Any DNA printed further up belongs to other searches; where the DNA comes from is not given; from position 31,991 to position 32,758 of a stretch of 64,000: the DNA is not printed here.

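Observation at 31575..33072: Three tandem paralogous small secreted proteins immediately downstream of the rSAM array: candidate substrates or products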

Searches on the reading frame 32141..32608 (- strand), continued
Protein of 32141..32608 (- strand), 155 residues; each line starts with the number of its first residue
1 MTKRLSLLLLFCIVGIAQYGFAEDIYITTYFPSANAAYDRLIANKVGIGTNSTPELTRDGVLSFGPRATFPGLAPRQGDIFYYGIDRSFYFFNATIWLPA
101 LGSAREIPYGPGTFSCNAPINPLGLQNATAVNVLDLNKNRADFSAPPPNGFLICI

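Call 68: find_encoding_contigs(protein=P0010, flank=8000, max_places=2)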
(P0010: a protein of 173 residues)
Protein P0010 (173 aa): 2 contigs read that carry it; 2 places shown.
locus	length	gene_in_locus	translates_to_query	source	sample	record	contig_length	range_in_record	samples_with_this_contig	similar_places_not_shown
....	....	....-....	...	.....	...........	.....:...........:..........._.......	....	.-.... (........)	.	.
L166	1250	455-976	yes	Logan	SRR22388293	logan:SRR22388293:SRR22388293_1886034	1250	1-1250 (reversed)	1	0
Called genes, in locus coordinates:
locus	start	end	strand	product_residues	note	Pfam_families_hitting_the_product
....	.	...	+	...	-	?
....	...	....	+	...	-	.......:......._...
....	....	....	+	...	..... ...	-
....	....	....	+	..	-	?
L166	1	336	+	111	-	?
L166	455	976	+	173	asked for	-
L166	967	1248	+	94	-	?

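Call 76: predict_structure(alignment_id=A7)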
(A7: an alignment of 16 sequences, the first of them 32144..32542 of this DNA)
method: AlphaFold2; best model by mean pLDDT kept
length: 133 residues; sequences in the alignment: 16
mean_pLDDT: 64.7   pTM: 0.41
mean pLDDT of the five models: 64.7, 64.2, 63.8, 63.4, 62.8
residues with pLDDT >= 90: 2; 70-90: 69; 50-70: 18; < 50: 44
segments of 3 or more residues with pLDDT < 50: 1-29, 31-38, 98-104
pLDDT, mean of each block of 10 residues (from residue 1): 34 38 45 48 74 78 78 77 76 62 61 83 84 73
secondary structure, 60 per line:
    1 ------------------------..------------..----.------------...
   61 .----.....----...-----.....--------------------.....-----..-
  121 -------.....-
elements in order: E58-61 E66-70 E75-77 E83-87 E108-112 E128-132

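Call 80: fold_search(model_id=the predicted structure, library=pdb)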
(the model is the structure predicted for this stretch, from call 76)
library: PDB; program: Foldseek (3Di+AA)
matches with E <= 10: 84; with E <= 0.001: 0
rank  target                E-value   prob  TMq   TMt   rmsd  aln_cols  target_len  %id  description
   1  4mcw_A                8.8e-01  0.06  0.14  0.08  10.2        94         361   11  Crystal structure of a HD-GYP domain (a cyclic-di-GMP phosphodiesterase) containing a tri-nuclear metal centre (released 2014-02-19)
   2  2ahm_G                2.1e+00  0.15  0.23  0.17   5.9        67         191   10  Crystal structure of SARS-CoV super complex of non-structural proteins: the hexadecamer (released 2005-11-15)
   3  7btf_B                2.1e+00  0.14  0.23  0.24   5.9        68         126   12  SARS-CoV-2 RNA-dependent RNA polymerase in complex with cofactors in reduced condition (released 2020-04-08)
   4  7rej_B                2.3e+00  0.10  0.26  0.15  11.8        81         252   20  Tailspike protein 4 (TSP4) from phage CBA120, residues 1-335, obtained in the presence of NaK-Tartrate (released 2022-02-23)
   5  9bnb_C                2.5e+00  0.23  0.20  0.43   2.1        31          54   16  Collagen XVIII trimerization domain with introduced inter-chain disulfide bond, G(-1)C-L5C (released 2025-08-27)
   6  7rej_A                2.5e+00  0.12  0.26  0.12  13.6        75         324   19  Tailspike protein 4 (TSP4) from phage CBA120, residues 1-335, obtained in the presence of NaK-Tartrate (released 2022-02-23)
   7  7rfo_A                2.7e+00  0.10  0.24  0.11  13.7        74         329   18  SeMet Tailspike protein 4 (TSP4) phage CBA120, residues 1-335, obtained in the presence of LiSO4 (released 2022-02-23)
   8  9cgv_B                2.8e+00  0.10  0.22  0.22   6.2        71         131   11  SARS-CoV-2 nsp12 NiRAN domain bound to a covalent inhibitor SW090466-1 (released 2025-03-12)
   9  6yll_A                3.2e+00  0.04  0.18  0.10  10.3        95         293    7  Biochemical, Cellular and Structural Characterization of Novel ERK3 Inhibitors (released 2020-09-23)
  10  7qrj_A                3.2e+00  0.03  0.21  0.16  20.3       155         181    8  Crystal structure of Zamilon vitis protein Zav_19 (released 2023-01-25)
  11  6xip_D                3.4e+00  0.02  0.12  0.14  11.3        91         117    9  The 1.5 A Crystal Structure of the Co-factor Complex of NSP7 and the C-terminal Domain of NSP8 from SARS CoV-2 (released 2020-07-01)
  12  7rfo_C                3.6e+00  0.08  0.25  0.11  13.9        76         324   18  SeMet Tailspike protein 4 (TSP4) phage CBA120, residues 1-335, obtained in the presence of LiSO4 (released 2022-02-23)
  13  9qbq_C                3.6e+00  0.01  0.11  0.05  14.1        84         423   14  Crystal structure of apo SPARDA complex from Xanthobacter autotrophicus (released 2025-12-17)
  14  2ahm_F                3.8e+00  0.13  0.28  0.26   6.9        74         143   12  Crystal structure of SARS-CoV super complex of non-structural proteins: the hexadecamer (released 2005-11-15)
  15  1hl9_B                3.8e+00  0.02  0.12  0.05  11.6        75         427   15  CRYSTAL STRUCTURE OF THERMOTOGA MARITIMA ALPHA-FUCOSIDASE IN COMPLEX WITH A MECHANISM BASED INHIBITOR (released 2004-02-05)
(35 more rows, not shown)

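Call 81: fold_search(model_id=the predicted structure, library=viral)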
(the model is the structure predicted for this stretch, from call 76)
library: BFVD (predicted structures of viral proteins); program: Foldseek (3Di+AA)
matches with E <= 10: 748; with E <= 0.001: 0
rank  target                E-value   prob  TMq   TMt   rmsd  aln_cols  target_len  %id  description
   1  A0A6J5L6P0            1.0e-03  0.75  0.23  0.07  16.5       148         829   17  Uncharacterized protein [uncultured Caudovirales phage]
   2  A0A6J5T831            2.7e-03  0.85  0.29  0.06  14.2       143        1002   15  Uncharacterized protein [uncultured Caudovirales phage]
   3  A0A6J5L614            1.3e-02  0.80  0.28  0.05  14.3       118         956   16  Uncharacterized protein [uncultured Caudovirales phage]
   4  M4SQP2                2.1e-02  0.82  0.25  0.05  11.6       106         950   17  Tail fiber protein [Pseudoalteromonas phage pYD6-A]
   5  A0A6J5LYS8            2.1e-02  0.57  0.29  0.17  15.9       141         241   11  Uncharacterized protein [uncultured Caudovirales phage]
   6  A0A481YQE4            3.0e-02  0.80  0.26  0.13  14.9        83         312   20  Uncharacterized protein [Marseillevirus LCMAC101]
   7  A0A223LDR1            3.0e-02  0.57  0.20  0.18  10.9       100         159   17  Uncharacterized protein [Bacillus phage PBS1]
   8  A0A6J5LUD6            3.6e-02  0.54  0.27  0.27  13.9       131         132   21  DUF4183 domain-containing protein [uncultured Caudovirales phage]
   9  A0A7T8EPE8            4.3e-02  0.60  0.28  0.21   9.0       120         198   13  Uncharacterized protein [Erwinia phage pEa_SNUABM_5]
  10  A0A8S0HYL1            4.9e-02  0.54  0.29  0.25  18.7       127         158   12  (no name in the UniProt tables at hand)
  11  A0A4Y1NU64            5.5e-02  0.21  0.22  0.07  19.1       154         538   10  Glycine-rich domain-containing protein [Pelagibacter phage HTVC025P]
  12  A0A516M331            5.9e-02  0.66  0.26  0.08  10.8       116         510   13  (no name in the UniProt tables at hand)
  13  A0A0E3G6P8            6.2e-02  0.47  0.30  0.10  15.3       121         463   20  F5/8 type C domain-containing protein [Synechococcus phage ACG-2014a]
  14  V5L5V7                6.6e-02  0.99  0.25  0.09   7.0        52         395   23  (no name in the UniProt tables at hand)
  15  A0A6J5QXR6            6.6e-02  0.92  0.25  0.04  11.6        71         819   22  Uncharacterized protein [uncultured Caudovirales phage]
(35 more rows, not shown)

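Call 82: find_encoding_contigs(protein=P0009, flank=8000, max_places=2)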
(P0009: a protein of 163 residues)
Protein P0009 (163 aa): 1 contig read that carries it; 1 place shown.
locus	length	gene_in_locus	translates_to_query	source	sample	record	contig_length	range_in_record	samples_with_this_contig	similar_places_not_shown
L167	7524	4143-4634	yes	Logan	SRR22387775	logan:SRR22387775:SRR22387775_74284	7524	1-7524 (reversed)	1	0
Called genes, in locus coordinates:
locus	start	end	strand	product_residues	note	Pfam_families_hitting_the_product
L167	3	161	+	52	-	?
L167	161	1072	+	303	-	PF04055:Radical_SAM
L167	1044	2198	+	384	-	PF04055:Radical_SAM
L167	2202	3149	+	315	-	PF04055:Radical_SAM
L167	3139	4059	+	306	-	PF04055:Radical_SAM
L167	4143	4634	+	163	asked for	-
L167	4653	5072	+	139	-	PF27806:HxsD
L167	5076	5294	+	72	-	-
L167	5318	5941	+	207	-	-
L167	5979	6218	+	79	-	-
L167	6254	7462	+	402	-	-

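Call 83: find_encoding_contigs(protein=P0027, flank=8000, max_places=2)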
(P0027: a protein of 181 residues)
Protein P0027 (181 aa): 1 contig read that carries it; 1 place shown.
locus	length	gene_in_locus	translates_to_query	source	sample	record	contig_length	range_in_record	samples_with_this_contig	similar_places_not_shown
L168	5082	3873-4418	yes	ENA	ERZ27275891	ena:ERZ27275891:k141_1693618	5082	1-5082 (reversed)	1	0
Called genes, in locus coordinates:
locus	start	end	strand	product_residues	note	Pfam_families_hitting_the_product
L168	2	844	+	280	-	?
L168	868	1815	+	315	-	PF04055:Radical_SAM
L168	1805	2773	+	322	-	PF04055:Radical_SAM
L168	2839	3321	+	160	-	PF07603:Lcl_C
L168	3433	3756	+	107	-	-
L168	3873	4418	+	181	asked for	-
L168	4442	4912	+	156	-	PF27806:HxsD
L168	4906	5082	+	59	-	?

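Call 89: find_encoding_contigs(protein=P0048, flank=6000, max_places=2)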
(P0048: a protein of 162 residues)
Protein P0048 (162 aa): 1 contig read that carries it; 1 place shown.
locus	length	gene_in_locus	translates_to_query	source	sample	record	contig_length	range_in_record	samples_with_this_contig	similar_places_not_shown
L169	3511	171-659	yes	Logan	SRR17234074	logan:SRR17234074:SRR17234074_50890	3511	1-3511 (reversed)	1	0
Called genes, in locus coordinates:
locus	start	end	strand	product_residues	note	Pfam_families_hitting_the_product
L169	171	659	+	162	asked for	-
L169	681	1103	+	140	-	PF27806:HxsD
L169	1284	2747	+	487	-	PF13353:Fer4_12, PF04055:Radical_SAM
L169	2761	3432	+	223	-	-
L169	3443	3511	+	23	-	?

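Call 90: find_encoding_contigs(protein=P0029, flank=6000, max_places=2)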
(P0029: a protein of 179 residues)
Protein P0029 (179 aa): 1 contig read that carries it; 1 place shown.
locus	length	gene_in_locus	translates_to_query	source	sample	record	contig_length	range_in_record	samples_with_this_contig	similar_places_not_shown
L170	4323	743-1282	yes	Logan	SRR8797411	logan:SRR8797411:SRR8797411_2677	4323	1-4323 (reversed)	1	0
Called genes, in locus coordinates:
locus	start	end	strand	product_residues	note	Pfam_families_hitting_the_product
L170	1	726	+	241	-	?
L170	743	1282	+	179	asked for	-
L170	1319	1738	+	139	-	PF27806:HxsD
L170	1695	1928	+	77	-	-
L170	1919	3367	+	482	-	PF13353:Fer4_12, PF04055:Radical_SAM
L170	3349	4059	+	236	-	-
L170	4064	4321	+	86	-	?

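Call 92: search_protein_families(library=pfam, proteins=[P0157], max_evalue=0.001)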
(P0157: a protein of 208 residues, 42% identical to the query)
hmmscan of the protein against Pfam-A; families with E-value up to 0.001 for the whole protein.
P0157 (208 aa): 1 family
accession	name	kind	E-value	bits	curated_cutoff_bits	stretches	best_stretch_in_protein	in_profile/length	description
PF13884.11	Peptidase_S74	-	5.6e-16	59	22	1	110-165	1-58/58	Chaperone of endosialidase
